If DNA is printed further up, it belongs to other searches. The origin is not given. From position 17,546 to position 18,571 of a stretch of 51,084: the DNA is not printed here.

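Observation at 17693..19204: Unusual single-polypeptide fusion: XRE HTH + GTP cyclohydrolase II + TrpF-like (PRA isomerase) barrel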

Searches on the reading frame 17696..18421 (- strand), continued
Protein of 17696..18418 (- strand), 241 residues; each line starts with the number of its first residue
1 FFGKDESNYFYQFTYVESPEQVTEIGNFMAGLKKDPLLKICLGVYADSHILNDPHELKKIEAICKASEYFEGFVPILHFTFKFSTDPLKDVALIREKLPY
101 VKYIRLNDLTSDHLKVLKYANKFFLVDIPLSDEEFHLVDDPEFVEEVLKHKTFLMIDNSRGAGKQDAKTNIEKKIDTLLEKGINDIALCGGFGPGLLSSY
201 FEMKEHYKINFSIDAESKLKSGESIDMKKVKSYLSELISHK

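Call 50: fold_search(model_id=the predicted structure, library=pdb)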
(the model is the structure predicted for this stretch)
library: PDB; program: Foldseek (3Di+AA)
matches with E <= 10: 1784; with E <= 0.001: 333
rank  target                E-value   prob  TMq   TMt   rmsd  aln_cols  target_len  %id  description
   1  1v5x_A                4.9e-08  1.00  0.63  0.75   4.3       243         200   15  Crystal structure of Phosphoribosyl anthranilate isomerase from Thermus Thermophilus (released 2003-12-23)
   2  8w05_B                9.7e-07  1.00  0.51  0.49   6.2       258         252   10  Crystal Structure of the reconstruction of the ancestral triosephosphate isomerase of the last opisthokont common ance (released 2024-09-04)
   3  1tjr_A                1.4e-06  1.00  0.60  0.57   6.6       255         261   14  Crystal structure of wild-type BX1 complexed with a sulfate ion (released 2005-08-30)
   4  6oog                  1.4e-06  1.00  0.57  0.55   5.9       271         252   11  Crystal structure of triosephosphate isomerase from Taenia Solium in complex with 2PG (released 2020-01-08)
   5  8qye_MOLB             1.5e-06  1.00  0.47  0.50   6.9       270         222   14  Catalytic core of endo-alpha-N-acetylgalactosaminidase from Bifidobacterium longum (EngBF) concieved by deep networ (released 2024-03-06)
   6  2y70_A                1.6e-06  1.00  0.55  0.55   5.0       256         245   10  CRYSTALLOGRAPHIC STRUCTURE OF GM23, MUTANT G89D, AN EXAMPLE OF CATALYTIC MIGRATION FROM TIM TO THIAMIN PHOSPHATE SYNTH (released 2011-12-07)
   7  3ypi_A                2.4e-06  1.00  0.56  0.55   5.8       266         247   11  ELECTROPHILIC CATALYSIS IN TRIOSEPHOSPHASE ISOMERASE: THE ROLE OF HISTIDINE-95 (released 1993-04-15)
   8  1ujp                  2.9e-06  1.00  0.52  0.52   6.8       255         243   10  Crystal Structure of Tryptophan Synthase A-Subunit From Thermus thermophilus HB8 (released 2003-08-26)
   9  4tim_A                2.9e-06  1.00  0.48  0.47   7.2       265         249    9  CRYSTALLOGRAPHIC AND MOLECULAR MODELING STUDIES ON TRYPANOSOMAL TRIOSEPHOSPHATE ISOMERASE: A CRITICAL ASSESSMENT OF TH (released 1992-10-15)
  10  8w05_A                3.1e-06  1.00  0.56  0.55   5.9       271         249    9  Crystal Structure of the reconstruction of the ancestral triosephosphate isomerase of the last opisthokont common ance (released 2024-09-04)
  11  2qt3_A                3.9e-06  1.00  0.51  0.34   9.0       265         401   11  Crystal structure of N-Isopropylammelide isopropylaminohydrolase AtzC from Pseudomonas sp. strain ADP complexed with Z (released 2007-09-11)
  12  5zg4_D                4.2e-06  1.00  0.51  0.51   6.6       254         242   11  Crystal Structure of Triosephosphate isomerase SAD deletion mutant from Opisthorchis viverrini (released 2018-10-24)
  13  4nvt_B                4.5e-06  1.00  0.54  0.53   6.0       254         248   12  Crystal Structure of Triosephosphate Isomerase from Brucella melitensis (released 2013-12-18)
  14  2v2d                  4.7e-06  1.00  0.52  0.52   6.8       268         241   10  The A178L mutation in the C-terminal hinge of the flexible loop-6 of triosephosphate isomerase (TIM) induces a more clos (released 2008-02-19)
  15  8w05_C                4.7e-06  1.00  0.50  0.49   6.9       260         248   10  Crystal Structure of the reconstruction of the ancestral triosephosphate isomerase of the last opisthokont common ance (released 2024-09-04)
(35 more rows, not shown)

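Call 59: find_encoding_contigs(protein=P0154, flank=8000, max_places=3)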
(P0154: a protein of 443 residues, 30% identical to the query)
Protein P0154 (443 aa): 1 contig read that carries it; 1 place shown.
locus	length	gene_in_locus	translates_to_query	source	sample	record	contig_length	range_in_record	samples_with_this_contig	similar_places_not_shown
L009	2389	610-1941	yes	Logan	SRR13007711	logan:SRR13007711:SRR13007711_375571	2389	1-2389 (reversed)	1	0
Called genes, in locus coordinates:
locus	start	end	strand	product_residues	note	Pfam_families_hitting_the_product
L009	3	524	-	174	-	?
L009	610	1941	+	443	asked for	PF00925:GTP_cyclohydro2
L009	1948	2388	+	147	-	?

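Call 60: find_encoding_contigs(protein=P0170, flank=8000, max_places=3)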
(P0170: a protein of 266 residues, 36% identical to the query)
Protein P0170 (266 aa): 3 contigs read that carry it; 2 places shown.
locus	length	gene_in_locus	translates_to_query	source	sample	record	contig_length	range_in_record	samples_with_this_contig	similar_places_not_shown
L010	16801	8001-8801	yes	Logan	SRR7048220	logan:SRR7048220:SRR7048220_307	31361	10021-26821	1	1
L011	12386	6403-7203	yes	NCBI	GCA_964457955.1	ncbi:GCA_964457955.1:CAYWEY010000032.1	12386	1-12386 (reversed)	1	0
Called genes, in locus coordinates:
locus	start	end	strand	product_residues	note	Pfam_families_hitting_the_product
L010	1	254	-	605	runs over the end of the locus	PF00270:DEAD (weak), PF04851:ResIII, PF06733:DEAD_2, PF13307:Helicase_C_2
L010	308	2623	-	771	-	PF01326:PPDK_N, PF00391:PEP-utilizers, PF02896:PEP-utilizers_C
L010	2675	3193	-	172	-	PF00252:Ribosomal_L16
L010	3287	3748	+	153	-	-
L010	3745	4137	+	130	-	-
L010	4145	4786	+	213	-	PF09335:VTT_dom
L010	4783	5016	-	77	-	PF01037:AsnC_trans_reg, PF22482:AsnC_trans_reg_3 (weak)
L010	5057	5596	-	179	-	PF00334:NDK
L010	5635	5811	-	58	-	-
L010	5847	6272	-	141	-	-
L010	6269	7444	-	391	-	PF04894:Nre_N, PF04895:Nre_C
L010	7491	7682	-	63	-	-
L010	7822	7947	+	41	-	-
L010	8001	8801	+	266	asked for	PF00697:PRAI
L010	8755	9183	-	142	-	-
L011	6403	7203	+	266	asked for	PF00697:PRAI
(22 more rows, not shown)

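Call 63: find_related_loci(query=A2, collection=genome_contigs, flank=10000)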
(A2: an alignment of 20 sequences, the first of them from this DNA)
Query A2 (242 aa) in genome_contigs; peptide patterns used: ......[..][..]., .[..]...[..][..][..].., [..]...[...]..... (x = any residue, [..] = any of these).
109 stretches matched a pattern; 29 encode a relative of the query (tblastn E <= 1e-3); 29 distinct loci.
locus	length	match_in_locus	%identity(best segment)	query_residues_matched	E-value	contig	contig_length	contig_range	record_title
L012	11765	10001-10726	74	1-242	2e-122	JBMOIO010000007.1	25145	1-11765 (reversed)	MAG: Minisyncoccia bacterium isolate Deming_bin.451 contig4644, whole genome shotgun sequence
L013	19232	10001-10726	75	1-242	3e-122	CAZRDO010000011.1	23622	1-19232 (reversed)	MAG TPA_asm: uncultured Candidatus Saccharibacteria bacterium isolate SRP219642_co5_552 genome assembly, contig: NODE_29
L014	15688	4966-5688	73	1-241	4e-122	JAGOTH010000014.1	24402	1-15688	MAG: Candidatus Paceibacterota bacterium isolate Gw_Eff_bin_394 Gw_Eff_4026_length_24402_cov_117.327951, whole genome sh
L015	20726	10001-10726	68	1-242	1e-115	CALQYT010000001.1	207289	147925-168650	MAG: Candidatus Nomurabacteria bacterium isolate Ike-100m-30 genome assembly, contig: Ike-100-c17, whole genome shotgun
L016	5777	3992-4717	69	1-242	1e-113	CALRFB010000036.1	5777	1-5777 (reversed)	MAG: Candidatus Nomurabacteria bacterium isolate Ike-200m-19 genome assembly, contig: Ike-200-c6409, whole genome shotgu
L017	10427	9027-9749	63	1-241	2e-108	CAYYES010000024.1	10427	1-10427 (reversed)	MAG TPA_asm: uncultured Candidatus Saccharibacteria bacterium isolate SRP135725_co1_1 genome assembly, contig: NODE_9040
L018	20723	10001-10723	63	1-241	1e-105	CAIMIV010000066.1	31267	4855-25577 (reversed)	uncultured bacterium isolate MJ-2014-D5_bin-329 genome assembly, contig: bin-329:66/71, whole genome shotgun sequence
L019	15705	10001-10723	63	1-241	3e-103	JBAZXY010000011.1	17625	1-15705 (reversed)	MAG: Parcubacteria group bacterium isolate SO_2017_GW1_67 NODE_12113_length_17625_cov_2.678820_OW334_2017, whole genome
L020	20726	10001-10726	53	1-242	3e-85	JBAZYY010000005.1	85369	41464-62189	MAG: Parcubacteria group bacterium isolate SO_2017_GW1_93 NODE_1721_length_85369_cov_4.705321_OW334_2017, whole genome s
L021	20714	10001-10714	53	1-239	4e-82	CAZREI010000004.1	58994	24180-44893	MAG TPA_asm: uncultured Candidatus Saccharibacteria bacterium isolate SRP193066_co2_68 genome assembly, contig: NODE_175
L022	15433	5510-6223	54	1-239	4e-82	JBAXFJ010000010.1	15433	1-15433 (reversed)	MAG: bacterium isolate ELA268 MAG268_10, whole genome shotgun sequence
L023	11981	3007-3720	54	1-239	7e-81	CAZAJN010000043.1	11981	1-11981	MAG TPA_asm: uncultured Bdellovibrionales bacterium isolate binchicken_co169_45 genome assembly, contig: k99_335254, who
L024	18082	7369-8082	52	1-239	2e-80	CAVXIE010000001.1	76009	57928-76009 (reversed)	MAG: Candidatus Staskawiczbacteria bacterium isolate MFD03044.bin.2.105 genome assembly, contig: contig_12742, whole gen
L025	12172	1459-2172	51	1-239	2e-79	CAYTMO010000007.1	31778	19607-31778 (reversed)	MAG TPA_asm: uncultured Candidatus Saccharibacteria bacterium isolate binchicken_co398_50 genome assembly, contig: NODE_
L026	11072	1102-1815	51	1-239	1e-79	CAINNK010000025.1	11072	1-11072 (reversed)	uncultured bacterium isolate AM_bin-0953 genome assembly, contig: bin-0953:25/46, whole genome shotgun sequence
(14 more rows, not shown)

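Call 66: find_related_loci(query=A2, collection=viral_contigs, flank=10000)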
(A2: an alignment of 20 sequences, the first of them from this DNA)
Query A2 (242 aa) in viral_contigs; peptide patterns used: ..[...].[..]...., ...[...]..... (x = any residue, [..] = any of these).
38 stretches matched a pattern, but none encodes a relative of the query by tblastn (E <= 1e-3).

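Call 67: search_dna_similar(query=window:17696-18397:-, collection=phages, mode=protein, max_evalue=0.001)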
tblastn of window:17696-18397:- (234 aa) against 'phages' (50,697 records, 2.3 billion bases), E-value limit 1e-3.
No match.

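Call 79: find_homologous_proteins(query=A3, max_evalue=0.001)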
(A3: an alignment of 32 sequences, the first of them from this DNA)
Query A3 (32 sequences) (242 aa, profile of the alignment): 61 proteins with E <= 0.001 among 8000 candidates.
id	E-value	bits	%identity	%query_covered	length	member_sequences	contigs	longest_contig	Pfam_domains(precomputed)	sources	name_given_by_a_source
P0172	3.4e-86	307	65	100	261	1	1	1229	-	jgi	jgi:hypothetical protein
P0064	3.9e-86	306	52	98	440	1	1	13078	PF00925.26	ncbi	-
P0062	7.7e-85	302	58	100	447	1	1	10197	PF00925.26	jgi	jgi:GTP cyclohydrolase II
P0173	2.6e-84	300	57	96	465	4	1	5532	PF13847.13,PF06325.20,PF05175.21,PF13649.13,PF08242.19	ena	-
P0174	3.1e-83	297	51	96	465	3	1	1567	PF13847.13,PF05175.21,PF13649.13,PF08241.19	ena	-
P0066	2.9e-82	294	53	100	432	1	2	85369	PF00925.26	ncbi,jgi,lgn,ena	ncbi:MAG: GTP cyclohydrolase II [Parcubacteria group bacterium]|jgi:GTP cyclohydrolase II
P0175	3.4e-78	280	46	99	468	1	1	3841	PF00925.26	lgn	-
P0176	6.9e-77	276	50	98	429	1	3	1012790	PF00925.26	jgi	jgi:GTP cyclohydrolase II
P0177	1.5e-76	275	45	98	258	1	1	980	-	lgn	-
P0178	2.3e-74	268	42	98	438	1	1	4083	PF00925.26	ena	-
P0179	2.3e-74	268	44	99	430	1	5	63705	PF00925.26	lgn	-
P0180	1.2e-73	265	38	99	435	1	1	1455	PF00925.26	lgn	-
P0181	1.5e-73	265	43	98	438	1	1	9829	PF00925.26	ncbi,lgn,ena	-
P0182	4.8e-73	264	41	99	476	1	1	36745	PF00925.26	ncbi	-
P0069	5.6e-73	263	51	100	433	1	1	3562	PF00925.26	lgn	-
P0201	7.7e-51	191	31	43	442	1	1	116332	PF00925.26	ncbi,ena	-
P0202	4.4e-50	188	25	90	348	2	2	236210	PF00925.26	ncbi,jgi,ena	-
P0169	5.2e-35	139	37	36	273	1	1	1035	-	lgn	-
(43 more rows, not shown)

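Call 80: find_encoding_contigs(protein=P0201, flank=10000, max_places=1)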
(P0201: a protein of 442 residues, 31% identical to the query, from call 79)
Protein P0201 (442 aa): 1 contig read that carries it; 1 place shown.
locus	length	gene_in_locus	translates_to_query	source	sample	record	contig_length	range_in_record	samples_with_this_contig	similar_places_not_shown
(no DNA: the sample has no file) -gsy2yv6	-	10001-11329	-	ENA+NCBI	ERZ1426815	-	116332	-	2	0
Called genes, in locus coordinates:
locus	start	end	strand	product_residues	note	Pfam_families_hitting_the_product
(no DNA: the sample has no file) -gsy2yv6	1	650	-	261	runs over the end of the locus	PF01978:TrmB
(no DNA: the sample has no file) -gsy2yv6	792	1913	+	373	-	PF04348:LppC (weak), PF13433:Peripla_BP_5, PF13458:Peripla_BP_6, PF01094:ANF_receptor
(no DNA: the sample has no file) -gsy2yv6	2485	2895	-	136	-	PF02021:UPF0102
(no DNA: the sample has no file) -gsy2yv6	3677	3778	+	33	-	-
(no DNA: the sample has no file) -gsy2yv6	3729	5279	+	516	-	PF04055:Radical_SAM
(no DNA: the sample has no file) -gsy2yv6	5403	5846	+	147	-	-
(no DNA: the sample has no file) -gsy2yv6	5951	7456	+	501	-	PF01743:PolyA_pol, PF12627:PolyA_pol_RNAbd, PF01966:HD, PF13735:tRNA_NucTran2_2 (weak)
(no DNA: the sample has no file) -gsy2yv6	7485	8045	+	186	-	PF00293:NUDIX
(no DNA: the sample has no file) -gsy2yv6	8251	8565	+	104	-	PF12647:RNHCP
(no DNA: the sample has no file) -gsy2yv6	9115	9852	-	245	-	PF01978:TrmB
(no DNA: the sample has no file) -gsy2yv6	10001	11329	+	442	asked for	PF00925:GTP_cyclohydro2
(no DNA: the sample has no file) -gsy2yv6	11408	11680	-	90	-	PF00216:Bac_DNA_binding, PF18291:HU-HIG (weak)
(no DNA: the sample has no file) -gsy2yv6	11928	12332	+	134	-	PF00293:NUDIX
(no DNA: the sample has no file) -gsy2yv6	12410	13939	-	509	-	PF12072:RNase_Y_N, PF00013:KH_1, PF08668:HDOD (faint), PF01966:HD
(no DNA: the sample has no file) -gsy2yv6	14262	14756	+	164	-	-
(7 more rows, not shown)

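Call 81: find_encoding_contigs(protein=P0202, flank=10000, max_places=1)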
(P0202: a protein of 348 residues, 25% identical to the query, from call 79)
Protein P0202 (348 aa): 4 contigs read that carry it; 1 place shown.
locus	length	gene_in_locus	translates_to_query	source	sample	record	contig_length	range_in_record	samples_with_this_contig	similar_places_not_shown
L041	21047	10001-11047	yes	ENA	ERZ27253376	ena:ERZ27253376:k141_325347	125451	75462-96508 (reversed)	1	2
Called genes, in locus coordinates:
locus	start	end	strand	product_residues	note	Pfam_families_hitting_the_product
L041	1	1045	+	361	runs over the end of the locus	PF05496:RuvB_N, PF13191:AAA_16 (faint), PF00004:AAA, PF07724:AAA_2 (faint), PF07728:AAA_5 (weak), PF13173:AAA_14 (weak), PF16193:AAA_assoc_2, PF12002:MgsA_C, +1 more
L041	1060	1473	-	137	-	-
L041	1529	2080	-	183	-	PF02826:2-Hacid_dh_C, PF13241:NAD_binding_7 (weak)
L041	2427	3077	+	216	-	PF00702:Hydrolase, PF12710:HAD (faint), PF13419:HAD_2, PF13242:Hydrolase_like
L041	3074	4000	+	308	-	PF02899:Phage_int_SAM_1, PF13102:Phage_int_SAM_5 (weak), PF13495:Phage_int_SAM_4 (faint), PF00589:Phage_integrase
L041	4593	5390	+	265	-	PF03372:Exo_endo_phos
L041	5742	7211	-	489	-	PF01743:PolyA_pol, PF12627:PolyA_pol_RNAbd, PF01966:HD, PF13735:tRNA_NucTran2_2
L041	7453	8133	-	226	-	-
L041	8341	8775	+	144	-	PF02021:UPF0102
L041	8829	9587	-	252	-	PF01978:TrmB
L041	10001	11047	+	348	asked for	PF00925:GTP_cyclohydro2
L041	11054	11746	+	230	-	PF05175:MTS, PF06325:PrmA, PF08241:Methyltransf_11, PF08242:Methyltransf_12 (weak), PF13649:Methyltransf_25, PF13847:Methyltransf_31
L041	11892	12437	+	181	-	-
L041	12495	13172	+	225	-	-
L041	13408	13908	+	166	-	-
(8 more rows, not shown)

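Call 82: find_encoding_contigs(protein=P0176, flank=10000, max_places=1)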
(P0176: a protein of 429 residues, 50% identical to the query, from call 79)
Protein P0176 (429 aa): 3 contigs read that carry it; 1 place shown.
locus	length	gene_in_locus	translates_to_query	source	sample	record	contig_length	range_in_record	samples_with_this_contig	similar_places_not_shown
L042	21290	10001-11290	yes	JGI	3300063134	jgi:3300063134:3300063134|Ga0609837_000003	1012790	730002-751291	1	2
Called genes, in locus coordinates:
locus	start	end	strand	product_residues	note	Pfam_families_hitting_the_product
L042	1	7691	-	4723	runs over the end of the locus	PF19081:Ig_7 (faint), PF18962:Por_Secre_tail (weak)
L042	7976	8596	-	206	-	-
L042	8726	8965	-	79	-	-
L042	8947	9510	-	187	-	PF14024:DUF4240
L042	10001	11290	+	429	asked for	PF00925:GTP_cyclohydro2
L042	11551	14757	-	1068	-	PF02811:PHP, PF07733:DNA_pol3_alpha, PF17657:DNA_pol3_finger, PF14579:HHH_6, PF01336:tRNA_anti-codon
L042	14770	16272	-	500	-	PF00817:IMS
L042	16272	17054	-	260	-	-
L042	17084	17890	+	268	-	PF12844:HTH_19 (faint), PF01381:HTH_3, PF13443:HTH_26 (weak)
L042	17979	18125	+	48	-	-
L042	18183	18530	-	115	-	-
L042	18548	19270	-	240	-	PF02678:Pirin, PF17954:Pirin_C_2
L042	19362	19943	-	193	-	PF00027:cNMP_binding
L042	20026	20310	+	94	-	-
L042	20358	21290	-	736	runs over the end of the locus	PF00982:Glyco_transf_20, PF02358:Trehalose_PPase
